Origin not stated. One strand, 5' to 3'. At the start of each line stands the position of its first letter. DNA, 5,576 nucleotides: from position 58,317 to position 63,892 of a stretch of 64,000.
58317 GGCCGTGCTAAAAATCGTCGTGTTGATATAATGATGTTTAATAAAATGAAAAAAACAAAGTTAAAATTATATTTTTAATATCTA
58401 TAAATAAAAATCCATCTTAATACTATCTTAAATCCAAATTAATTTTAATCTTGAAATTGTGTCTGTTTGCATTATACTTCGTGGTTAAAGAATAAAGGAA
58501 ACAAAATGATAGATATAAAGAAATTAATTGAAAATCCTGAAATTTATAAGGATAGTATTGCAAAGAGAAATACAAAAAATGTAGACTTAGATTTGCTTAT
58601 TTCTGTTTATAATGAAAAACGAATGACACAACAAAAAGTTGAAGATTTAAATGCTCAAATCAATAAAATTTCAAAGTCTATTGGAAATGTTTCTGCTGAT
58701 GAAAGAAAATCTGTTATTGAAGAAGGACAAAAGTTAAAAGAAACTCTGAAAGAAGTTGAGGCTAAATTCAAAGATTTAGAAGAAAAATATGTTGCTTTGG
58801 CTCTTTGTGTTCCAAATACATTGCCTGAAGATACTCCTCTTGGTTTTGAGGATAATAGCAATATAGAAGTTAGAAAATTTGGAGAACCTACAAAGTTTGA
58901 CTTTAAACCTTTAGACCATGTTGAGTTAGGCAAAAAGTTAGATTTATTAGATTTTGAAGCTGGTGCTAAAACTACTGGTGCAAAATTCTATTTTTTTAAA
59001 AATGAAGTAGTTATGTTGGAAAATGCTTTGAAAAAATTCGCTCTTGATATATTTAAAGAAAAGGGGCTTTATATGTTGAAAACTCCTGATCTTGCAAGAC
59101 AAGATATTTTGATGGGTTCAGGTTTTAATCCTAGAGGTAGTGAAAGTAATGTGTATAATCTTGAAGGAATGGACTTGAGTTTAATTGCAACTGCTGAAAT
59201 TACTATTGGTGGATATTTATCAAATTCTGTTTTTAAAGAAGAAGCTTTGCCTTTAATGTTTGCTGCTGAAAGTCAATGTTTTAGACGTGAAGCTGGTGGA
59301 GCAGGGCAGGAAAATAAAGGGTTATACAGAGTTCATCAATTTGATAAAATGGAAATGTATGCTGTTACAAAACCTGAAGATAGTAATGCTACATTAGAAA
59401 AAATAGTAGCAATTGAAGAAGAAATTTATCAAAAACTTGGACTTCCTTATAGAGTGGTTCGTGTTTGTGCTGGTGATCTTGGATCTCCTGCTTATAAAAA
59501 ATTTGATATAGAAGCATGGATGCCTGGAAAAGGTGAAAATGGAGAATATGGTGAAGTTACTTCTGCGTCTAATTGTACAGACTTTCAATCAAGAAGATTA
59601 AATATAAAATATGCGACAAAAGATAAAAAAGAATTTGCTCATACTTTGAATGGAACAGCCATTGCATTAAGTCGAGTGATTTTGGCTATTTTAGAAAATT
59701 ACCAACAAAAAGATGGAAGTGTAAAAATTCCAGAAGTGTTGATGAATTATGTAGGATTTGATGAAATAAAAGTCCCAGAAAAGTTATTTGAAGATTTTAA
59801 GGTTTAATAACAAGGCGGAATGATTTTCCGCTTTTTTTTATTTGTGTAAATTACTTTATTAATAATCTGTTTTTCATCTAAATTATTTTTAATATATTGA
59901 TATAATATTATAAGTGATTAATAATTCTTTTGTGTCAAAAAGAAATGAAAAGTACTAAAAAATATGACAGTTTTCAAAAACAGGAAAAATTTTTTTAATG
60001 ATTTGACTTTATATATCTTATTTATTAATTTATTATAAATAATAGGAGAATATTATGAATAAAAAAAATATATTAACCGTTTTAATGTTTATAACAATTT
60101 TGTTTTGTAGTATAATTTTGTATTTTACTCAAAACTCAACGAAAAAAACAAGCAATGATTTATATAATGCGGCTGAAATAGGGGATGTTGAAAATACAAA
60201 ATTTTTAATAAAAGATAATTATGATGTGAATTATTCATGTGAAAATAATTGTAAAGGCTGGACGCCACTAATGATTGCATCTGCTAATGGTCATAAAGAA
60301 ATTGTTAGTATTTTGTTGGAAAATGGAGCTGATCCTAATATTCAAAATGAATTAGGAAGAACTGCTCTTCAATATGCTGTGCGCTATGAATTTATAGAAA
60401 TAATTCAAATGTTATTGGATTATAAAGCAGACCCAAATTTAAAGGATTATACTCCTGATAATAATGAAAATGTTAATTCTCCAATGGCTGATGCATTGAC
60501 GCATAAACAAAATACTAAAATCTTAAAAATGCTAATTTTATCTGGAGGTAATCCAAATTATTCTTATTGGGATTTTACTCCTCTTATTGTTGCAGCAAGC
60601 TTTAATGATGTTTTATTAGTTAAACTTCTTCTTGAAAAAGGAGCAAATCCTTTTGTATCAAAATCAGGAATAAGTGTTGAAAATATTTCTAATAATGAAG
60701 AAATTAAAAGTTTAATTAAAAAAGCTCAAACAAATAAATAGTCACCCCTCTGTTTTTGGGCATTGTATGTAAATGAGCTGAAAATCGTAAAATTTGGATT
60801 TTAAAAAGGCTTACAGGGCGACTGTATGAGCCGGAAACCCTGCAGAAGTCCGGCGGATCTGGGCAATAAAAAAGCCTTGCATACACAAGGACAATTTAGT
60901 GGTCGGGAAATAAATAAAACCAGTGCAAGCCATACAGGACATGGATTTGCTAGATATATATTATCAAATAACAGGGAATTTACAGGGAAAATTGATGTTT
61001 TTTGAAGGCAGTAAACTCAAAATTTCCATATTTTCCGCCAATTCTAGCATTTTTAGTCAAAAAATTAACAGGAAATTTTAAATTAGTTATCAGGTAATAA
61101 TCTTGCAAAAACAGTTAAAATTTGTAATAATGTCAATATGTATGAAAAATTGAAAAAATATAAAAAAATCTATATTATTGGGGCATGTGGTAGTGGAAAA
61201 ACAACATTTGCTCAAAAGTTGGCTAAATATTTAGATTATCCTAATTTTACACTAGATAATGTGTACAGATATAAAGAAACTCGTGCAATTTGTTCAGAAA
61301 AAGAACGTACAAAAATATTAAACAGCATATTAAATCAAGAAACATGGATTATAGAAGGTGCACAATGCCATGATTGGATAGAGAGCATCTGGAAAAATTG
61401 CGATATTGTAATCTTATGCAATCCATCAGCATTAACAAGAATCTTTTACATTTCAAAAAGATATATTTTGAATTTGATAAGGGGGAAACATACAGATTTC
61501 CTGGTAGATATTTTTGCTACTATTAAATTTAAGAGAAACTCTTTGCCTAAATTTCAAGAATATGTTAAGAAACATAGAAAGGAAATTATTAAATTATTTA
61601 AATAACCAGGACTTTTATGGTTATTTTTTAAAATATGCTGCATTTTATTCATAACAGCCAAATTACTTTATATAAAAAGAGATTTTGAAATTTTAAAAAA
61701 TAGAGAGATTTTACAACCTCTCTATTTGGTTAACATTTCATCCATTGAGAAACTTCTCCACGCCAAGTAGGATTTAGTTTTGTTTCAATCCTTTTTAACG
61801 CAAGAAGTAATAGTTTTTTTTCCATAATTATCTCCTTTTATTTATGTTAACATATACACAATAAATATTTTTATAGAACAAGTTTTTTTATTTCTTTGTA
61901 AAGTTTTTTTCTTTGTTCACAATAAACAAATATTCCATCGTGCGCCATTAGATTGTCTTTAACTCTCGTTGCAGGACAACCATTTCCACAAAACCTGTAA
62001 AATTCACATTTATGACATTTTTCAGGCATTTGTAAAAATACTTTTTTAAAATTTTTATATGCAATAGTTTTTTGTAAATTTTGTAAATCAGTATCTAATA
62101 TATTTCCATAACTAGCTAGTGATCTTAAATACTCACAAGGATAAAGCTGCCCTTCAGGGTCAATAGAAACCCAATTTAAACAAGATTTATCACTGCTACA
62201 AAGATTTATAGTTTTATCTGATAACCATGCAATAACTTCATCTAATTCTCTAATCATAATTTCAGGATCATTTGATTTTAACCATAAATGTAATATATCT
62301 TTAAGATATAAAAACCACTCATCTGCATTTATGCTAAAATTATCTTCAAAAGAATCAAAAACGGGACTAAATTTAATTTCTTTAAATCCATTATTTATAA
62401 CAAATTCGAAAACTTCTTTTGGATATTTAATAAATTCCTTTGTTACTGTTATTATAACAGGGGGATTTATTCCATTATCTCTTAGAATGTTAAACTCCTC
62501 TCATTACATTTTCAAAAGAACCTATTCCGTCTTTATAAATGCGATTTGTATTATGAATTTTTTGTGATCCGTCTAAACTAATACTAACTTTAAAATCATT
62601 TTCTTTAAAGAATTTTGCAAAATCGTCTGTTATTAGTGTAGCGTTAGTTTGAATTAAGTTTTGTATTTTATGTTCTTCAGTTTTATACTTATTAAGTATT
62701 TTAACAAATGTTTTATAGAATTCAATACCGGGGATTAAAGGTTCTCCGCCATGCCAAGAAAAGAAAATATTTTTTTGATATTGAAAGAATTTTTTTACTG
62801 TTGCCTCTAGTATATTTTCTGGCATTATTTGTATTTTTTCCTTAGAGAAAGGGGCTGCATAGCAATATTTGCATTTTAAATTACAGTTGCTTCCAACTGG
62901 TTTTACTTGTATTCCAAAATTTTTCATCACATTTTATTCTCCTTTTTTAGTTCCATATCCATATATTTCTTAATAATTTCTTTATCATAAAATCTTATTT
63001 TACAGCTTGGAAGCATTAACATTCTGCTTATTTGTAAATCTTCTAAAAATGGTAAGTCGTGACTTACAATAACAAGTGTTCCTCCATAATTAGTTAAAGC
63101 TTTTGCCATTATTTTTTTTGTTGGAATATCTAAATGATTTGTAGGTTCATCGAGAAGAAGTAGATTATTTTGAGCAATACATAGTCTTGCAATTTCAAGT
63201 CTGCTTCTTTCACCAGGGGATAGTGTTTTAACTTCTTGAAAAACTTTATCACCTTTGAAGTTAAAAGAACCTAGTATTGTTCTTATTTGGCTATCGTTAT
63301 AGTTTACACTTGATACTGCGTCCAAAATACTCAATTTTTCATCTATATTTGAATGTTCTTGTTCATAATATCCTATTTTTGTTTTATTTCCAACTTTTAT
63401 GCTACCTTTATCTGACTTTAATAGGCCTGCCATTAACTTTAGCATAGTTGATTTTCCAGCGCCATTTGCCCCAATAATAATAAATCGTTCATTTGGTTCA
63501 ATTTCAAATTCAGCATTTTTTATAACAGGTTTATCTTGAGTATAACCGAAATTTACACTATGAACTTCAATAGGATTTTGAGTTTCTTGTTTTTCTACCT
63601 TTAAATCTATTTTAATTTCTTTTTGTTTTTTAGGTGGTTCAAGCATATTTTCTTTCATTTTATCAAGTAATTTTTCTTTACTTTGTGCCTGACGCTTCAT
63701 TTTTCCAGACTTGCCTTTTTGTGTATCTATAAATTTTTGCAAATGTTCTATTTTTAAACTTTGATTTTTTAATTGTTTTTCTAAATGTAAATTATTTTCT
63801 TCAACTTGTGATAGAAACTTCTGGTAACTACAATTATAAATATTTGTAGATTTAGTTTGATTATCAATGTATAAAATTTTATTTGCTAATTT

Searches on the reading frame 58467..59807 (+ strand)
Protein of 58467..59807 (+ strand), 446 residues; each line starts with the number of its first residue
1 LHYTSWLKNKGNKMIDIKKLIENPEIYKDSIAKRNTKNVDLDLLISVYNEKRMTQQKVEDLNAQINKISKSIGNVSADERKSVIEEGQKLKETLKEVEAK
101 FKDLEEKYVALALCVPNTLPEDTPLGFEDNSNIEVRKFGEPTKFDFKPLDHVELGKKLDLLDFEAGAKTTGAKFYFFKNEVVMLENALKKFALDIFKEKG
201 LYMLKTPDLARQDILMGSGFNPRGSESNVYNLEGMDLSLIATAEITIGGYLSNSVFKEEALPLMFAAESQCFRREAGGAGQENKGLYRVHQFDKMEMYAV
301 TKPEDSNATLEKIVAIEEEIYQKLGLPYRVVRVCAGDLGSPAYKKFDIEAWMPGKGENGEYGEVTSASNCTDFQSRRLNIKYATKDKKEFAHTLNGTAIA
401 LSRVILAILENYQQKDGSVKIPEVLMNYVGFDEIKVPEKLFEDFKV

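Call 11: search_protein_families(library=pfam, proteins=[window:58467-59807:+], max_evalue=0.001)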
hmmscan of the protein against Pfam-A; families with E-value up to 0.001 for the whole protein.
window:58467-59807:+ (446 aa): 2 families
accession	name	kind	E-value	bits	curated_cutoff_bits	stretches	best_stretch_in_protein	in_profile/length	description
PF00587.30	tRNA-synt_2b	-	8.6e-34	117.6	29.3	1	235-412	9-179/179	tRNA synthetase class II core domain (G, H, P, S and T)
PF02403.27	Seryl_tRNA_N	-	7e-23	81.4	28.2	1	14-118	1-107/108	Seryl-tRNA synthetase N-terminal domain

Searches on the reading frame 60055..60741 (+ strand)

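Call 11: search_protein_families(library=pfam, proteins=[window:60055-60741:+], max_evalue=0.001)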
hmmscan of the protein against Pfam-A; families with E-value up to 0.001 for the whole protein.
window:60055-60741:+ (228 aa): 6 families
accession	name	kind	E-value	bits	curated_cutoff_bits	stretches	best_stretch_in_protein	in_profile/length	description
PF00023.36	Ank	-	1.1e-32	110.7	21.1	3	68-98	2-32/33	Ankyrin repeat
PF12796.13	Ank_2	-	1.1e-29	103.3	27.3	2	36-131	1-90/90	Ankyrin repeats (3 copies)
PF13637.12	Ank_4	-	1.8e-24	85.7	22.7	2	80-121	9-50/50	Ankyrin repeats (many copies)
PF13606.12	Ank_3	-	1.1e-23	80.8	22.3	2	68-96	2-30/30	Ankyrin repeat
PF13857.12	Ank_5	-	6.1e-19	68.4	27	1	61-108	8-56/56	Ankyrin repeats (many copies)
PF24521.3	Ank_KRIT1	-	3.1e-08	33.9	80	0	29-122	15-106/149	KRIT1 ankyrin-repeats domain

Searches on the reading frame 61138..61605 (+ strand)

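Call 11: search_protein_families(library=pfam, proteins=[window:61138-61605:+], max_evalue=0.001)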
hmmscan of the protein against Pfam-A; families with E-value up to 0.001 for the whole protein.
window:61138-61605:+ (155 aa): 6 families
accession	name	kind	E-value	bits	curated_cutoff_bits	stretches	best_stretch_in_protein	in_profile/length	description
PF20720.3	nSTAND3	-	1.7e-05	25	27.2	1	2-69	11-79/155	Novel STAND NTPase 3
PF13238.12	AAA_18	-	2.5e-05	25.2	29.4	1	11-96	1-101/128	AAA domain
PF02367.23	TsaE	-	8.4e-05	23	26.6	1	3-46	16-65/128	Threonylcarbamoyl adenosine biosynthesis protein TsaE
PF13207.12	AAA_17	-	0.00026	21.7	27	0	15-38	2-25/136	AAA domain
PF13521.12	AAA_28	-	0.00033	21.3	27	1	10-48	1-38/164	AAA domain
PF02224.24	Cytidylate_kin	-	0.00078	19.7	26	0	13-148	3-113/211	Cytidylate kinase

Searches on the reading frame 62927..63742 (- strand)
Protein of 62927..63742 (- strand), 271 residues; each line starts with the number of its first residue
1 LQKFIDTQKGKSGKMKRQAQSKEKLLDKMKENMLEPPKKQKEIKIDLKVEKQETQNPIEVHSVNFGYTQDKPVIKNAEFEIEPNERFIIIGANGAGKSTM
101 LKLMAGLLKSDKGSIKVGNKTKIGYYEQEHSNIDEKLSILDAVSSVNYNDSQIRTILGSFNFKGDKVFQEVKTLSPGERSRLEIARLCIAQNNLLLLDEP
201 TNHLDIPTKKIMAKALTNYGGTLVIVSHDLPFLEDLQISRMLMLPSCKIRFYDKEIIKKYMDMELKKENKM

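Call 18: find_encoding_contigs(protein=window:62927-63742:-, flank=10000, max_places=2)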
Protein window:62927-63742:- (271 aa): no gene with exactly this product is on record in the collection.

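Call 62: search_protein_families(library=pfam, proteins=[window:62927-63742:-], max_evalue=0.001)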
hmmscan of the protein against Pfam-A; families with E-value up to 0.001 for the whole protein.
window:62927-63742:- (271 aa): 5 families
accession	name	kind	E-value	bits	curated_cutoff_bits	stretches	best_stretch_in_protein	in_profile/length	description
PF00005.33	ABC_tran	-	3.5e-26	92.9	25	1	75-202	2-137/137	ABC transporter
PF13304.12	AAA_21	-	1.8e-06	28.7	27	0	88-127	3-48/304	AAA domain, putative AbiEii toxin, Type IV TA system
PF13555.12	AAA_29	-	3.6e-05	23.9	27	1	77-109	15-47/61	P-loop containing region of AAA domain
PF12848.13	ABC_tran_Xtn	-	3.8e-05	24.1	25.9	1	1-43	43-83/85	ABC transporter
PF13476.12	AAA_23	-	0.00081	20.5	27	1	76-127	12-64/201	AAA domain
